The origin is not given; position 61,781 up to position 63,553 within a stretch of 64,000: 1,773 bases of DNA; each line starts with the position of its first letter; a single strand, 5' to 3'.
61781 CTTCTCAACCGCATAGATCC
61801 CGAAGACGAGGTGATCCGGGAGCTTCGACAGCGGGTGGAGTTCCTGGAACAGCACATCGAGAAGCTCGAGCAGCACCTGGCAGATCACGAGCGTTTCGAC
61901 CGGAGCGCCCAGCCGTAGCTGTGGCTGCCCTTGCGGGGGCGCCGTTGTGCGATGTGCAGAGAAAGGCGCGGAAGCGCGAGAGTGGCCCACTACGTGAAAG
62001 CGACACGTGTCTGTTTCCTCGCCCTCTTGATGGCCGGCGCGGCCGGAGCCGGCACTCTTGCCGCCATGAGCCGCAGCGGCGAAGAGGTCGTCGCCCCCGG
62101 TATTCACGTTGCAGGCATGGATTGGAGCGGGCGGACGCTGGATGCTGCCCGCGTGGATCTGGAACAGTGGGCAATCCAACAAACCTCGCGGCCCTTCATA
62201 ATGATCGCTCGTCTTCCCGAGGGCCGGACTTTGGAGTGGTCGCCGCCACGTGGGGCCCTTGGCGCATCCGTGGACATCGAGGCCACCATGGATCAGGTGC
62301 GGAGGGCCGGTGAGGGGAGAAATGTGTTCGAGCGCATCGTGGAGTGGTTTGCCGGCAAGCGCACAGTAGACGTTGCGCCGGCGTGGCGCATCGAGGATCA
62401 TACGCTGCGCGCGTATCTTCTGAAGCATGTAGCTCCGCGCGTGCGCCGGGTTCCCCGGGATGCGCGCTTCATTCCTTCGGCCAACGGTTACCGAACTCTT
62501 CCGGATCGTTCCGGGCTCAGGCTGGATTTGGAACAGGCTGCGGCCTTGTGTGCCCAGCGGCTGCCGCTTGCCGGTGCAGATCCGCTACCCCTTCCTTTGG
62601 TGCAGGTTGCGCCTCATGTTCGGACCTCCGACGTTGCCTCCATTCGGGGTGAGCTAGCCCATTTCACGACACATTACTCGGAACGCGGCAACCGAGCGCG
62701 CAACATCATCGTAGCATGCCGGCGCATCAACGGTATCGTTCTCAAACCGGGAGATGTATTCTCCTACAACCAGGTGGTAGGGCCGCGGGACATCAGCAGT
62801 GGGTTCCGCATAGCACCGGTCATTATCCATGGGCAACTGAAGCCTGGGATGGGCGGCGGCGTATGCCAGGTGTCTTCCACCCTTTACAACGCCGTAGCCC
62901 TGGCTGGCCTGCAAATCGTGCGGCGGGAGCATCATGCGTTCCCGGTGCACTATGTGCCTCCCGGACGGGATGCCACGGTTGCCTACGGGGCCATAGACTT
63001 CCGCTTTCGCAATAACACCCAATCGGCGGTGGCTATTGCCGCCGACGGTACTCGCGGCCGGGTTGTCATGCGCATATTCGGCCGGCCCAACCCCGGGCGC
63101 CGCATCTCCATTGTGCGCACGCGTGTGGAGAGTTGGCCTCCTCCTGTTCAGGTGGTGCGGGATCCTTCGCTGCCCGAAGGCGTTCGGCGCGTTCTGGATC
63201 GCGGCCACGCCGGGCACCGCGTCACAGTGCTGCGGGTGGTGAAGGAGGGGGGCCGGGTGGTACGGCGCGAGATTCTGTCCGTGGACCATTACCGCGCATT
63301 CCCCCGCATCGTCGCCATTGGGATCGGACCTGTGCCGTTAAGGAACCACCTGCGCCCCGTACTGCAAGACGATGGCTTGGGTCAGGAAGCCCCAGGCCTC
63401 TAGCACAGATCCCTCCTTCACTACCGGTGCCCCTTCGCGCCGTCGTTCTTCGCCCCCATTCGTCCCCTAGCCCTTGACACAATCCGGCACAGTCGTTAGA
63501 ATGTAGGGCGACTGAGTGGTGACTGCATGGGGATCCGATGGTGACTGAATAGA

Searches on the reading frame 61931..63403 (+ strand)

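Call 12: search_protein_families(library=pfam, proteins=[window:61931-63403:+], max_evalue=0.001)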
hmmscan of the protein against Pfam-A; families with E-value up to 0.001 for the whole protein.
window:61931-63403:+ (490 aa): 3 families
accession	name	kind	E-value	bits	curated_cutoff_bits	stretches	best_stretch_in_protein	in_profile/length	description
PF04294.18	VanW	-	1.5e-50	170.5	27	1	254-382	1-129/130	VanW like protein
PF07501.17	G5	-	2.6e-12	47.2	23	1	396-464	4-73/75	G5 domain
PF12229.13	PG_binding_4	-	5.1e-06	27.1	22.1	1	103-203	1-100/117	Putative peptidoglycan binding domain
